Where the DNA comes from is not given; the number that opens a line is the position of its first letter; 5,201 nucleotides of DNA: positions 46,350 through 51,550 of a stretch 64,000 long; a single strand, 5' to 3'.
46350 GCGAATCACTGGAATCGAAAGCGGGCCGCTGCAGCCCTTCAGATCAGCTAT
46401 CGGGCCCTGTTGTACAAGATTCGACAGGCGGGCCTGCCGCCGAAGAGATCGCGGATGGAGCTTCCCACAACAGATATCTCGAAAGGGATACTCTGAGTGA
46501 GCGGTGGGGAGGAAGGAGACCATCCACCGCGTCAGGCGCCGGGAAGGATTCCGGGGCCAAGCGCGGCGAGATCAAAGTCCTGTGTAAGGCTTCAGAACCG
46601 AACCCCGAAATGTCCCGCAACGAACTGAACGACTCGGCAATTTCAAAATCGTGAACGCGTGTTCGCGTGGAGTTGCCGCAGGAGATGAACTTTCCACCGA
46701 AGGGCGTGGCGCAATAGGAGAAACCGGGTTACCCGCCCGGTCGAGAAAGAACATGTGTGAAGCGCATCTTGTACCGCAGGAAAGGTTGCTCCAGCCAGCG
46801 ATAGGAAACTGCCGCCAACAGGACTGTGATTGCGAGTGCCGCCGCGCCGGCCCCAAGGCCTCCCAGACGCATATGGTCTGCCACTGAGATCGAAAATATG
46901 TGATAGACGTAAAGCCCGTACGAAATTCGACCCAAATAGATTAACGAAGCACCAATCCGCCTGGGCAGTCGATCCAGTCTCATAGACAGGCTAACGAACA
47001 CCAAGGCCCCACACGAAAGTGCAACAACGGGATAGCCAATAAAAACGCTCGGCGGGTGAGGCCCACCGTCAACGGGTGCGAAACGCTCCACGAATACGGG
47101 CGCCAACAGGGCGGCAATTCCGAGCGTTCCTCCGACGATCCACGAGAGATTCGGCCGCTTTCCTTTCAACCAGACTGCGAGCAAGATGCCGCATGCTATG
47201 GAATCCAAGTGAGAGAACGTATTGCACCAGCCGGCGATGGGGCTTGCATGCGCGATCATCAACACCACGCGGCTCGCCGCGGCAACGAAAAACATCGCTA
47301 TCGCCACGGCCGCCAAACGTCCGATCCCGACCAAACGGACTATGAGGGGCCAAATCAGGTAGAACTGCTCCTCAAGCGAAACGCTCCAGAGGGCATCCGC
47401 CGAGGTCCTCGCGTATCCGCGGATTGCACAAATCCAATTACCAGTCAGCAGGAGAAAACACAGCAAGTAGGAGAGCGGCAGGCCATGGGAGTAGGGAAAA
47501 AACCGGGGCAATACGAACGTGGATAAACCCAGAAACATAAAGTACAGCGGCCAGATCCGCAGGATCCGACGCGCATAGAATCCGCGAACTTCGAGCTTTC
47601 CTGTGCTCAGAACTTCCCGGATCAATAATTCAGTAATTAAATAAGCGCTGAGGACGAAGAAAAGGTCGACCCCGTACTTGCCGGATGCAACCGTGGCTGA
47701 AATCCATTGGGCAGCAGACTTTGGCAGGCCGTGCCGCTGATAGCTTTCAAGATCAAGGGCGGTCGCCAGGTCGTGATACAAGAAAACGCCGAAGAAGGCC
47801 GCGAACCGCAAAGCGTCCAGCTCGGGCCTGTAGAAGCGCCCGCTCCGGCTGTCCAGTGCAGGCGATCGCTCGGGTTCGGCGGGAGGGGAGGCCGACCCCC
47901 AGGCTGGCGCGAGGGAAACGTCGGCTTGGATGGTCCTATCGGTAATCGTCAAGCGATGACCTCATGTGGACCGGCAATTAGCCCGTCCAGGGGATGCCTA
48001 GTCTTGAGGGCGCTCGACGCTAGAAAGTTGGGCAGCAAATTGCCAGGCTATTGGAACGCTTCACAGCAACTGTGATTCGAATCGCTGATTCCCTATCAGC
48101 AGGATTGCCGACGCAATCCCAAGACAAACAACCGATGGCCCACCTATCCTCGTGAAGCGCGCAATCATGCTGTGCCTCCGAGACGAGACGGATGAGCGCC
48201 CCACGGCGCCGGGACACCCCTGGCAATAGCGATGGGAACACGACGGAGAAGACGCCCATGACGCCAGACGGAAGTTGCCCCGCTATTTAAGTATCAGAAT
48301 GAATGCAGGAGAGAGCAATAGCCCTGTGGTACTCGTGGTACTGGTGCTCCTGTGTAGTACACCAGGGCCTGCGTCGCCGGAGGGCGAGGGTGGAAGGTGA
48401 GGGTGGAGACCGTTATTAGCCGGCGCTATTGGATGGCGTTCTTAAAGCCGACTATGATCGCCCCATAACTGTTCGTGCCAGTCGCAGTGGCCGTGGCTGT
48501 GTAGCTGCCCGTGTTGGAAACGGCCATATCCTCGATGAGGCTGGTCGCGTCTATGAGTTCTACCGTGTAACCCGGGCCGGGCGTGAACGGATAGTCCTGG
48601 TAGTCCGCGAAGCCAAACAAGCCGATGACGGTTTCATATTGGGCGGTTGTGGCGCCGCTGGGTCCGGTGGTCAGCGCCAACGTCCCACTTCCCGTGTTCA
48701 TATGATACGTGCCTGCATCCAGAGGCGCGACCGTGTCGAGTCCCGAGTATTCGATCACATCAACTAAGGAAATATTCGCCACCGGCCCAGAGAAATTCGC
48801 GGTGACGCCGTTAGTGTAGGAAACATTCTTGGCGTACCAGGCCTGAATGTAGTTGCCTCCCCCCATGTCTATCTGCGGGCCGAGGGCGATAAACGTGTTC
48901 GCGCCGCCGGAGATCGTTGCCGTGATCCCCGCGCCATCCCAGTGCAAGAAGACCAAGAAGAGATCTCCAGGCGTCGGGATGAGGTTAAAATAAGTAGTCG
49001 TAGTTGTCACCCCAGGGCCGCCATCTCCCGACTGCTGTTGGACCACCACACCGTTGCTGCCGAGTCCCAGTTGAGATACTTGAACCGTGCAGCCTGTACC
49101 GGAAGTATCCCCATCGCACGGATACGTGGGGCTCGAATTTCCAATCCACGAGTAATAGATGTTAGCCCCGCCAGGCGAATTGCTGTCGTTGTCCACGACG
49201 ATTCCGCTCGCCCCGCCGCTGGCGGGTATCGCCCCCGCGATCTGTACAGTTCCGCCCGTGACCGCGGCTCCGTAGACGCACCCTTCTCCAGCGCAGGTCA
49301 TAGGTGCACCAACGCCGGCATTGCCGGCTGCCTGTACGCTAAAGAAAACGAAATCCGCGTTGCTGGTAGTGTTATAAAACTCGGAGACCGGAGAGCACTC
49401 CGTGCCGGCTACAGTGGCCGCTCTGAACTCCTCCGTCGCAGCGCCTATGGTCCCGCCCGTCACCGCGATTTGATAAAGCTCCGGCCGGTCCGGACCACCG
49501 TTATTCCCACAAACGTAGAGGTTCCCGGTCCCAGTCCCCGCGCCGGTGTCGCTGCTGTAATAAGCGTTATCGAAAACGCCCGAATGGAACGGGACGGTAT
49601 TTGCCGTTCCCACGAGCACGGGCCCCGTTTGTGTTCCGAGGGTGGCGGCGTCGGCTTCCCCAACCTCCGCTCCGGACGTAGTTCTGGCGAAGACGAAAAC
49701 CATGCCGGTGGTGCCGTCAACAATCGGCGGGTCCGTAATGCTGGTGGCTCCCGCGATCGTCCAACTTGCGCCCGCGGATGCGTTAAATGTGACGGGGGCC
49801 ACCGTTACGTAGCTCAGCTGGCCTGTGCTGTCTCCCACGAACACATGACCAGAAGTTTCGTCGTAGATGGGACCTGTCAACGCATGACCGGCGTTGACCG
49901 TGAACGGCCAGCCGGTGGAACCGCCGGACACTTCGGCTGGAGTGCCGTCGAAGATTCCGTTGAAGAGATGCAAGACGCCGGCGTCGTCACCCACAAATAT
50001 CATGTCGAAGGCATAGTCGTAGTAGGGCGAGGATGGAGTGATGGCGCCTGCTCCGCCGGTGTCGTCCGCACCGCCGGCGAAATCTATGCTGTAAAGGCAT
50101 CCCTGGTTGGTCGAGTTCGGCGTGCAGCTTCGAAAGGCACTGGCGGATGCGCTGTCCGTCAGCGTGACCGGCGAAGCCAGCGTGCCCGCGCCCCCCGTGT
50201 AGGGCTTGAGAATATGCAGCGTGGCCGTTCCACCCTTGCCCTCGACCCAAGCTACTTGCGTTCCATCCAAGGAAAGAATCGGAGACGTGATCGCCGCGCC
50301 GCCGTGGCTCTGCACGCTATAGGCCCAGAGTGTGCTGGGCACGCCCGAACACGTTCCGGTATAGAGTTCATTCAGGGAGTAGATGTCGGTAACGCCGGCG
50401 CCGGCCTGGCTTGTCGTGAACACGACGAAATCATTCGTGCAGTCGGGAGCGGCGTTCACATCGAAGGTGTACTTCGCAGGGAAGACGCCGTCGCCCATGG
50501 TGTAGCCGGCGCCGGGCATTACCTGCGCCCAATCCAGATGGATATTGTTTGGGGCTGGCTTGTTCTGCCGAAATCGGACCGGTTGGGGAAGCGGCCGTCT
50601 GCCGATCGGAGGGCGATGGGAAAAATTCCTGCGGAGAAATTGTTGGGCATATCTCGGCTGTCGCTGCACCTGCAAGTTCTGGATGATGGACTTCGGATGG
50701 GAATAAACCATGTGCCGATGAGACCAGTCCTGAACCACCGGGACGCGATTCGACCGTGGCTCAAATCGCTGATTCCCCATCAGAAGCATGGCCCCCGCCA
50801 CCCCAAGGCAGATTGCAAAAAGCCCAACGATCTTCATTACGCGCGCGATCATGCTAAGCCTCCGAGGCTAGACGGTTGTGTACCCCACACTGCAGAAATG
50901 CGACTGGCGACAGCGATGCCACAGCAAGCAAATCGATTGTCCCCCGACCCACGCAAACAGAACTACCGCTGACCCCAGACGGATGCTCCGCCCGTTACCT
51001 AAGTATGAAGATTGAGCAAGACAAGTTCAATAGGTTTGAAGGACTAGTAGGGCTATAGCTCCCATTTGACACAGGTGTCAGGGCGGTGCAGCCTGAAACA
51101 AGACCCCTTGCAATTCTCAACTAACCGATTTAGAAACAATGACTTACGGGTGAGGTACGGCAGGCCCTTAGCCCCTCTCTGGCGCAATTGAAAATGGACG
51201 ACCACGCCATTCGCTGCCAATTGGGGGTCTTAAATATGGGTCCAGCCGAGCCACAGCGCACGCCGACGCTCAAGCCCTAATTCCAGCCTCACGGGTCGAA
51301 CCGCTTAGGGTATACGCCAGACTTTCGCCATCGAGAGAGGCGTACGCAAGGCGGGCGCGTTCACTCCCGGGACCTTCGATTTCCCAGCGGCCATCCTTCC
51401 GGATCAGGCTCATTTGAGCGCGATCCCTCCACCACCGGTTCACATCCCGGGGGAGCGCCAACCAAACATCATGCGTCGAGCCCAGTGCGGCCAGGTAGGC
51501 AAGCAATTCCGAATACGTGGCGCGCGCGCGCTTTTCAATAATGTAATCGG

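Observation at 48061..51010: Duplicated leader + start + signal-peptide module: one copy drives the 808-aa secreted protein, the other is an orphan 35-codon stub in front of the acyltransferase gene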

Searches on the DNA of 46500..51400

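Call 28: search_rna_families(source=window, start=46500, end=51400, threshold=evalue, max_evalue=1)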
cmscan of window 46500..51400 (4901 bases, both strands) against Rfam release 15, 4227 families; matches with E-value up to 1: 1.
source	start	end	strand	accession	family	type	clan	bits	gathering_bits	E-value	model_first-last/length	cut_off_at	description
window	48098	48180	+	RF02202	UCA1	Gene; lncRNA;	-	17.6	80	0.7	1-75/75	no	Urothelial cancer associated 1 conserved region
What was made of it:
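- On Structured cis-regulatory RNA (riboswitch or leader): Rfam 15 in E-value mode over 46500-51400 gave only a spurious lncRNA hit at E 0.7 (call 28).
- No Rfam match (call 28).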

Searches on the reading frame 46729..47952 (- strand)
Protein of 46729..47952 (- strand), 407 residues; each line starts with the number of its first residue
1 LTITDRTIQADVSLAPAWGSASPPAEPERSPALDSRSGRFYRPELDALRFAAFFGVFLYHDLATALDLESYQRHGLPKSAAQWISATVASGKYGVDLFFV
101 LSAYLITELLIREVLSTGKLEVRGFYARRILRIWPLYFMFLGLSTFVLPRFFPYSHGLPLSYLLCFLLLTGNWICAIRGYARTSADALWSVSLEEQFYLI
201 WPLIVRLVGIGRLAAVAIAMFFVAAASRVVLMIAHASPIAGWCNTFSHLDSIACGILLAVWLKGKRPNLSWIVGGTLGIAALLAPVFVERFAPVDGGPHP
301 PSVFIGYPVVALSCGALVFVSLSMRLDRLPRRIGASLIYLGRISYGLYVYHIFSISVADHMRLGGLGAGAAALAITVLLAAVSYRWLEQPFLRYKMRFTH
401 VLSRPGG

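Call 10: search_protein_families(library=pfam, proteins=[window:46729-47952:-], max_evalue=0.01)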
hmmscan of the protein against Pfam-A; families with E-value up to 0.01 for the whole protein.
window:46729-47952:- (407 aa): 1 family
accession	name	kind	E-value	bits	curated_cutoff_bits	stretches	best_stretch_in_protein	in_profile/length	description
PF01757.29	Acyl_transf_3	-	2.3e-24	86.5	31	1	44-382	3-323/326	Acyltransferase domain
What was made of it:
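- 46648..48068 (-): Lineage-specific segment (~1.42 kb) that replaces the p2 body and PAP2. It holds 108 nt of upstream sequence, the AT3-only acyltransferase gene 47952..46729 (TTG start, GAGG 7 nt upstream, 407 aa) and 81 nt downstream. Pfam PF01757 at 86.5 bits (call 10).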

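Call 30: find_homologous_proteins(query=window:46732-47952:-)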
Query window:46732-47952:- (407 aa): 4851 proteins with E <= 0.001 among 8000 candidates; the best 120 are listed.
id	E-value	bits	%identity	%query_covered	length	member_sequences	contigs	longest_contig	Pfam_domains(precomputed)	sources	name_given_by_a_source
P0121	1.5e-266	902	100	100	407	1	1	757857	PF01757.29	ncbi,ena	-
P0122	1.1e-162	560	64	98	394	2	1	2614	PF01757.29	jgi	jgi:peptidoglycan/LPS O-acetylase OafA/YrhL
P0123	6.9e-119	416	56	91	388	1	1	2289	PF01757.29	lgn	-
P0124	8.7e-113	396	52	99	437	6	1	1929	PF01757.29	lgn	-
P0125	5.2e-107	377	51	96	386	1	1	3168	PF01757.29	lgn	-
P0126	1.1e-105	372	50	93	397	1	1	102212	PF01757.29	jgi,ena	-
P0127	5.1e-105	370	50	95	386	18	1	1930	PF01757.29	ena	-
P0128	6.4e-100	353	48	96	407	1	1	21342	PF01757.29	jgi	jgi:peptidoglycan/LPS O-acetylase OafA/YrhL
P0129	1.2e-99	353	51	90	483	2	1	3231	PF01757.29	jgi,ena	-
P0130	1.8e-97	345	49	91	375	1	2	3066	PF01757.29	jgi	jgi:peptidoglycan/LPS O-acetylase OafA/YrhL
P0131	4.4e-90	321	45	99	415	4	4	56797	PF01757.29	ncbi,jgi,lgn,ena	-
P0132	4.6e-87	311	45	95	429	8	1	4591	PF01757.29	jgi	-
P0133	1.3e-86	310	47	90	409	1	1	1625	PF01757.29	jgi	jgi:peptidoglycan/LPS O-acetylase OafA/YrhL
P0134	2.5e-86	309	46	92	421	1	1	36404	PF01757.29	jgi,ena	jgi:peptidoglycan/LPS O-acetylase OafA/YrhL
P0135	2.6e-86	309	45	91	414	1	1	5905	PF01757.29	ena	-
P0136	2.9e-86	308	43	92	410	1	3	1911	PF01757.29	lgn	-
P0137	3.1e-86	308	46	92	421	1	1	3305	PF01757.29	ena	-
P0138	1.3e-85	306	47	91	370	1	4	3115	PF01757.29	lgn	-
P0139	1.4e-85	306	46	95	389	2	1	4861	PF01757.29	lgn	-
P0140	3.2e-85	305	46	93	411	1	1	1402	PF01757.29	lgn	-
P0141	5.7e-85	304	45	90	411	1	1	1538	PF01757.29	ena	-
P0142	1.2e-84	303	44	94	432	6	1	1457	PF01757.29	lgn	-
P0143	1.6e-84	303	44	93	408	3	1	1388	PF01757.29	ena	-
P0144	1.9e-84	302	45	92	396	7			PF01757.29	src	-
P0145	2.4e-84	302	46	89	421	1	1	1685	PF01757.29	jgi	jgi:peptidoglycan/LPS O-acetylase OafA/YrhL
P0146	4.2e-84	301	48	90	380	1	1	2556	PF01757.29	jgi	jgi:peptidoglycan/LPS O-acetylase OafA/YrhL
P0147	4.3e-84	301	45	90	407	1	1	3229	PF01757.29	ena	-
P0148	5.7e-84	301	47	92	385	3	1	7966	PF01757.29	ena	-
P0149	6.2e-84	301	46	88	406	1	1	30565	PF01757.29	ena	-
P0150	8.3e-84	300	44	95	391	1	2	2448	PF01757.29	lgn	-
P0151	1.0e-83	300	46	93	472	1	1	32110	PF01757.29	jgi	jgi:peptidoglycan/LPS O-acetylase OafA/YrhL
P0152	1.2e-83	300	45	93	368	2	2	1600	PF01757.29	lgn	-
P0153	1.2e-83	300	47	89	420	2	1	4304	PF01757.29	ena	-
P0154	1.6e-83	299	46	89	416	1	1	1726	PF01757.29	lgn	-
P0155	1.8e-83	299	45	90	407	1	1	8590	PF01757.29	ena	-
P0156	1.8e-83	299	46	89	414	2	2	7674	PF01757.29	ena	-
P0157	2.2e-83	299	45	90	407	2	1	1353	PF01757.29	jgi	jgi:peptidoglycan/LPS O-acetylase OafA/YrhL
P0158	2.5e-83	299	45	90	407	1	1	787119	PF01757.29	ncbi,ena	-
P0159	2.7e-83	299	46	90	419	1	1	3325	PF01757.29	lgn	-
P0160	2.9e-83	299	45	88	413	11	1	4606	PF01757.29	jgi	jgi:peptidoglycan/LPS O-acetylase OafA/YrhL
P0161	3.9e-83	298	45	92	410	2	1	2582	PF01757.29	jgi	jgi:peptidoglycan/LPS O-acetylase OafA/YrhL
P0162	4.7e-83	298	42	95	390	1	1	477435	PF01757.29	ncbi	ncbi:MAG: acyltransferase family protein [Pyrinomonadaceae bacterium]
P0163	5.2e-83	298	45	89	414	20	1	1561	PF01757.29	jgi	jgi:peptidoglycan/LPS O-acetylase OafA/YrhL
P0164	6.6e-83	297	44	96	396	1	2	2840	PF01757.29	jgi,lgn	jgi:peptidoglycan/LPS O-acetylase OafA/YrhL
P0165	7.6e-83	297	45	92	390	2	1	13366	PF01757.29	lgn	-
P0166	8.1e-83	297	45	92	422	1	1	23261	PF01757.29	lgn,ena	-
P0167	1.2e-82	297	45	91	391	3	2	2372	PF01757.29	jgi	jgi:peptidoglycan/LPS O-acetylase OafA/YrhL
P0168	1.2e-82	297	47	91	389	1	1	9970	PF01757.29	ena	-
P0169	1.5e-82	296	45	95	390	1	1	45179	PF01757.29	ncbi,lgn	-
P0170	1.6e-82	296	45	90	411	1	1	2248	PF01757.29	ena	-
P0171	2.1e-82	296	44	93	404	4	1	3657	PF01757.29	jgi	jgi:peptidoglycan/LPS O-acetylase OafA/YrhL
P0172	2.2e-82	296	44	89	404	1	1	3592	PF01757.29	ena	-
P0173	3.1e-82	295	44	89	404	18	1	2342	PF01757.29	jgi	jgi:peptidoglycan/LPS O-acetylase OafA/YrhL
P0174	3.5e-82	295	45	90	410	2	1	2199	PF01757.29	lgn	-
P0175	3.8e-82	295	47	91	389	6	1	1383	PF01757.29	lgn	-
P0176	4.4e-82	295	47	91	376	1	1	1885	PF01757.29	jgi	jgi:peptidoglycan/LPS O-acetylase OafA/YrhL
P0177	4.6e-82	295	47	91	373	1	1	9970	PF01757.29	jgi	jgi:peptidoglycan/LPS O-acetylase OafA/YrhL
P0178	5.6e-82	294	45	93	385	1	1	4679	PF01757.29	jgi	-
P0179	6.4e-82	294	47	91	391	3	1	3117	PF01757.29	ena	-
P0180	8.6e-82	294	45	90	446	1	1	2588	PF01757.29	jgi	jgi:peptidoglycan/LPS O-acetylase OafA/YrhL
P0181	9.3e-82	294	42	91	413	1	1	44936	PF01757.29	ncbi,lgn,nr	ncbi:MAG: acyltransferase 3 [Chlorobi bacterium]|nr:acyltransferase 3 [Chlorobiota bacterium]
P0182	9.8e-82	294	43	91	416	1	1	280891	PF01757.29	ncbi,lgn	-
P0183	1.0e-81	293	44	92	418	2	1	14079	PF01757.29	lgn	-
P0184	1.1e-81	293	44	95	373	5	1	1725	PF01757.29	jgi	jgi:peptidoglycan/LPS O-acetylase OafA/YrhL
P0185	1.1e-81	293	44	92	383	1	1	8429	PF01757.29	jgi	jgi:peptidoglycan/LPS O-acetylase OafA/YrhL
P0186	1.3e-81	293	45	88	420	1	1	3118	PF01757.29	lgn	-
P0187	1.6e-81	293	43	92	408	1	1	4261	PF01757.29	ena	-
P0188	1.8e-81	293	45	92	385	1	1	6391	PF01757.29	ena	-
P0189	2.0e-81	293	43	95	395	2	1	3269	PF01757.29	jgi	-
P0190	2.1e-81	292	46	95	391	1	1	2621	PF01757.29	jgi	jgi:peptidoglycan/LPS O-acetylase OafA/YrhL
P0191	2.2e-81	292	46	92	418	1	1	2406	PF01757.29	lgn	-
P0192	2.5e-81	292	48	92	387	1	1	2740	PF01757.29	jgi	jgi:peptidoglycan/LPS O-acetylase OafA/YrhL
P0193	3.2e-81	292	45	94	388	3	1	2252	PF01757.29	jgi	jgi:peptidoglycan/LPS O-acetylase OafA/YrhL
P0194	3.6e-81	292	44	94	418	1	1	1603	PF01757.29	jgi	jgi:peptidoglycan/LPS O-acetylase OafA/YrhL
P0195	3.6e-81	292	45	90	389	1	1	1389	PF01757.29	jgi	jgi:peptidoglycan/LPS O-acetylase OafA/YrhL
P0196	4.7e-81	291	45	92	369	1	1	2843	PF01757.29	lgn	-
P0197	5.5e-81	291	43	96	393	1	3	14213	PF01757.29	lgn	-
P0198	6.2e-81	291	47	92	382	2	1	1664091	PF01757.29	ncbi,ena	-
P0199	6.3e-81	291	44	95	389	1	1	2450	PF01757.29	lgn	-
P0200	7.1e-81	291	44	93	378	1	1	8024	PF01757.29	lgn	-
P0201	7.5e-81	291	45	95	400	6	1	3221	PF01757.29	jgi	-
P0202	7.6e-81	291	46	92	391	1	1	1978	PF01757.29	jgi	jgi:peptidoglycan/LPS O-acetylase OafA/YrhL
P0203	7.6e-81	291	45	88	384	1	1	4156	PF01757.29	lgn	-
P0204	7.7e-81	291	42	92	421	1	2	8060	PF01757.29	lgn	-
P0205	9.0e-81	290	43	91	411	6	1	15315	PF01757.29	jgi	jgi:peptidoglycan/LPS O-acetylase OafA/YrhL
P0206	9.5e-81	290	43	91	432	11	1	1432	PF01757.29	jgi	jgi:peptidoglycan/LPS O-acetylase OafA/YrhL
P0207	1.1e-80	290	44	93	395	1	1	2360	PF01757.29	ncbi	-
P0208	1.2e-80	290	45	94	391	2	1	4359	PF01757.29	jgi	-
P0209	1.2e-80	290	43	94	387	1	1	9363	PF01757.29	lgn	-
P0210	1.4e-80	290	44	92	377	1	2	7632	PF01757.29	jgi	jgi:peptidoglycan/LPS O-acetylase OafA/YrhL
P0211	1.5e-80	290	43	96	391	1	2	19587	PF01757.29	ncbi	-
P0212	1.6e-80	290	44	94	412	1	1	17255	PF01757.29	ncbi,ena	-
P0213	1.6e-80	290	44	99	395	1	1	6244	PF01757.29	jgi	jgi:peptidoglycan/LPS O-acetylase OafA/YrhL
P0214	1.6e-80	290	42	95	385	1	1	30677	PF01757.29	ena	-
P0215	1.8e-80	289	46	92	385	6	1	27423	PF01757.29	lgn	-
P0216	1.8e-80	289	43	97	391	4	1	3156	PF01757.29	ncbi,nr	ncbi:MAG TPA: acyltransferase [Clostridia bacterium]|nr:acyltransferase [Clostridia bacterium]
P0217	1.8e-80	289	43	93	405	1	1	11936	PF01757.29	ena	-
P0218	2.4e-80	289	46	91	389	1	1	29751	PF01757.29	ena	-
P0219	2.6e-80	289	45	90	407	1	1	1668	PF01757.29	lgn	-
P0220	3.4e-80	288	45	91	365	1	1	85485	PF01757.29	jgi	jgi:peptidoglycan/LPS O-acetylase OafA/YrhL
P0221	3.5e-80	288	45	97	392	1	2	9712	PF01757.29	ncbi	-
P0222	3.6e-80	288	44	92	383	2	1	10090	PF01757.29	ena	-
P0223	4.1e-80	288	43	95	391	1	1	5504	PF01757.29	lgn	-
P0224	4.3e-80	288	45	92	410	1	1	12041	PF01757.29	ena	-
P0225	4.3e-80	288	45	91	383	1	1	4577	PF01757.29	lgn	-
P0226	5.2e-80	288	46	90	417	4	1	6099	PF01757.29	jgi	jgi:peptidoglycan/LPS O-acetylase OafA/YrhL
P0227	5.3e-80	288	45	91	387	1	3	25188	PF01757.29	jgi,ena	jgi:peptidoglycan/LPS O-acetylase OafA/YrhL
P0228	5.4e-80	288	45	91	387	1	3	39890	PF01757.29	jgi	jgi:peptidoglycan/LPS O-acetylase OafA/YrhL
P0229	5.5e-80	288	44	95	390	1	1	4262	PF01757.29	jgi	jgi:peptidoglycan/LPS O-acetylase OafA/YrhL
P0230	6.2e-80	288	44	93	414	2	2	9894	PF01757.29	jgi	jgi:peptidoglycan/LPS O-acetylase OafA/YrhL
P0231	6.3e-80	288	46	92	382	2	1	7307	PF01757.29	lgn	-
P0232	6.6e-80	288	43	95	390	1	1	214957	PF01757.29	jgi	jgi:peptidoglycan/LPS O-acetylase OafA/YrhL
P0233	7.6e-80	287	44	95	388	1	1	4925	PF01757.29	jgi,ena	-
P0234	7.7e-80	287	44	95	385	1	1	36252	PF01757.29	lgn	-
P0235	7.7e-80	287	45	92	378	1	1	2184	PF01757.29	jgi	jgi:peptidoglycan/LPS O-acetylase OafA/YrhL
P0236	8.8e-80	287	43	91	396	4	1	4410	PF01757.29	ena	-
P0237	9.3e-80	287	45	95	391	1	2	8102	PF01757.29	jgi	jgi:peptidoglycan/LPS O-acetylase OafA/YrhL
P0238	9.3e-80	287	44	93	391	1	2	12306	PF01757.29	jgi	jgi:peptidoglycan/LPS O-acetylase OafA/YrhL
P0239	1.0e-79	287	44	91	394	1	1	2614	PF01757.29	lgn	-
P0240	1.1e-79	287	45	90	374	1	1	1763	PF01757.29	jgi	jgi:peptidoglycan/LPS O-acetylase OafA/YrhL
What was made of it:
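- On Acyltransferase-3 (PF01757), AT3-only architecture: Homologues are named OafA/YrhL-type O-acetylases by JGI (call 30).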

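Call 32: find_encoding_contigs(protein=P0122, flank=3000, max_places=2)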
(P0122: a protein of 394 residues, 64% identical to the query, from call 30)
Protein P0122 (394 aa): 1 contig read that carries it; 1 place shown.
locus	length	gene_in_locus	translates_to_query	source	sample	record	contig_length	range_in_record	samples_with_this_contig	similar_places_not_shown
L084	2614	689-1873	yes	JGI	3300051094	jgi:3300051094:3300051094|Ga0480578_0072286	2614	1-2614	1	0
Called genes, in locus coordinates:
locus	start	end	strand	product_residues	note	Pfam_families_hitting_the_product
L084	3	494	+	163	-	?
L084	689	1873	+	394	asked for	PF01757:Acyl_transf_3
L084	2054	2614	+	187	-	?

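Call 61: search_protein_families(library=ncbifam, proteins=[window:46729-47952:-], max_evalue=0.001)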
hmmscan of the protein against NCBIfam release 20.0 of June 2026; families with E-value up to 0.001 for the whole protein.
window:46729-47952:- (407 aa): 1 family
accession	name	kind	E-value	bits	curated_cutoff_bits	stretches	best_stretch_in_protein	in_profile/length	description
NF058601.1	ActlTfSucTMsmeg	equivalog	0.00019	20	1275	0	94-396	59-384/723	acetyltransferase SucT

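Call 66: find_encoding_contigs(protein=P0121, flank=4500, max_places=2)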
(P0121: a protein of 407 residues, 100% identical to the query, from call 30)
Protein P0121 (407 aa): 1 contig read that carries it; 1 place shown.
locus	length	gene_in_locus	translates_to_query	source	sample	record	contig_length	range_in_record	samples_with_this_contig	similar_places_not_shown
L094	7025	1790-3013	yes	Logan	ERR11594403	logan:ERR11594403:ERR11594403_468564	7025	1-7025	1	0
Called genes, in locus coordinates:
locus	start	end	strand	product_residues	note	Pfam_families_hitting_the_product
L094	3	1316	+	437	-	?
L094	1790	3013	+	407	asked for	PF01757:Acyl_transf_3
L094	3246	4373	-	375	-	PF00158:Sigma54_activat, PF14532:Sigma54_activ_2, PF07728:AAA_5 (faint), PF25601:AAA_lid_14, PF02954:HTH_8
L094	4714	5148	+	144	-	PF00571:CBS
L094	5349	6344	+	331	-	PF00196:GerE, PF08281:Sigma70_r4_2 (weak)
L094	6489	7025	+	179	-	?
